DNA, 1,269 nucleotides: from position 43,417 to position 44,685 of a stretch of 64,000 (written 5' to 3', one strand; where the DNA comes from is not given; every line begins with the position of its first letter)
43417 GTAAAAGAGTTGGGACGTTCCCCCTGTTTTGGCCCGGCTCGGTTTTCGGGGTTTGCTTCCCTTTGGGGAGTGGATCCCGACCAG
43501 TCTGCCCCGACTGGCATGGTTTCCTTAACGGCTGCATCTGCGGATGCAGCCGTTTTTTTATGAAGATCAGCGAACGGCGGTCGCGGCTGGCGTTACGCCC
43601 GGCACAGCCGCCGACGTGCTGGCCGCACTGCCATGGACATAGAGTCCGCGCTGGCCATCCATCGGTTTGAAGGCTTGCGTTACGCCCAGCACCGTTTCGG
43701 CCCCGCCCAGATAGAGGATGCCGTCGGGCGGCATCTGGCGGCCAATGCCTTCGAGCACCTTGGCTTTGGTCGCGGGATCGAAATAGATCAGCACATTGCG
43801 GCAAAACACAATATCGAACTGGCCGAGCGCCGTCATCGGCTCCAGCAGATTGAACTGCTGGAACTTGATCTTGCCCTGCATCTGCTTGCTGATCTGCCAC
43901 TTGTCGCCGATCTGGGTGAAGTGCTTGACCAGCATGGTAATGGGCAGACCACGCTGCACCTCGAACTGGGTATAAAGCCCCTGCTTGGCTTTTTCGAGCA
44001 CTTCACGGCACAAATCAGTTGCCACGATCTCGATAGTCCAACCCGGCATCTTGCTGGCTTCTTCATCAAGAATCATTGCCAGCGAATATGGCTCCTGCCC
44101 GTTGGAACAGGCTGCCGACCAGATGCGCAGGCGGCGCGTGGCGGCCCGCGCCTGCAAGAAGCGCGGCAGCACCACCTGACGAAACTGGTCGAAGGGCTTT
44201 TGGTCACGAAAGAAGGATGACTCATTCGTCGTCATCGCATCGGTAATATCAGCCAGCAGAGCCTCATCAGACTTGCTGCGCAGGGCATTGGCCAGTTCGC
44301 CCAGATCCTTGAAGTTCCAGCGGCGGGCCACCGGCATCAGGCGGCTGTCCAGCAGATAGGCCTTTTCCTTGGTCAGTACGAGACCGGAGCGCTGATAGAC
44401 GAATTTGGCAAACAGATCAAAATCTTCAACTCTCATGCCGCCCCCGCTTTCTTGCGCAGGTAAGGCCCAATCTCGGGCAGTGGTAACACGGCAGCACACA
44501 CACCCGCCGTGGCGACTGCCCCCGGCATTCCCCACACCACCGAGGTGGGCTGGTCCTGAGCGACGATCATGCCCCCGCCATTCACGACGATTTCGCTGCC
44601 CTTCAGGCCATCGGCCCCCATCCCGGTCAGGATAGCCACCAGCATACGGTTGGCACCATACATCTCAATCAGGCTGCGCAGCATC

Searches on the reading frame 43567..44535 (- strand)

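Call 79: search_protein_families(library=pfam, proteins=[window:43567-44535:-], max_evalue=0.00001)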
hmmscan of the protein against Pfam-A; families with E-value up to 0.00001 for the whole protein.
window:43567-44535:- (322 aa): 2 families
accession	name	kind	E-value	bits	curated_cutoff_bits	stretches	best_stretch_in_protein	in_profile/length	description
PF01739.24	CheR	-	1.2e-59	201.5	27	1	104-296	1-193/195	CheR methyltransferase, SAM binding domain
PF03705.20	CheR_N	-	9e-12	45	27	1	37-87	1-51/53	CheR methyltransferase, all-alpha domain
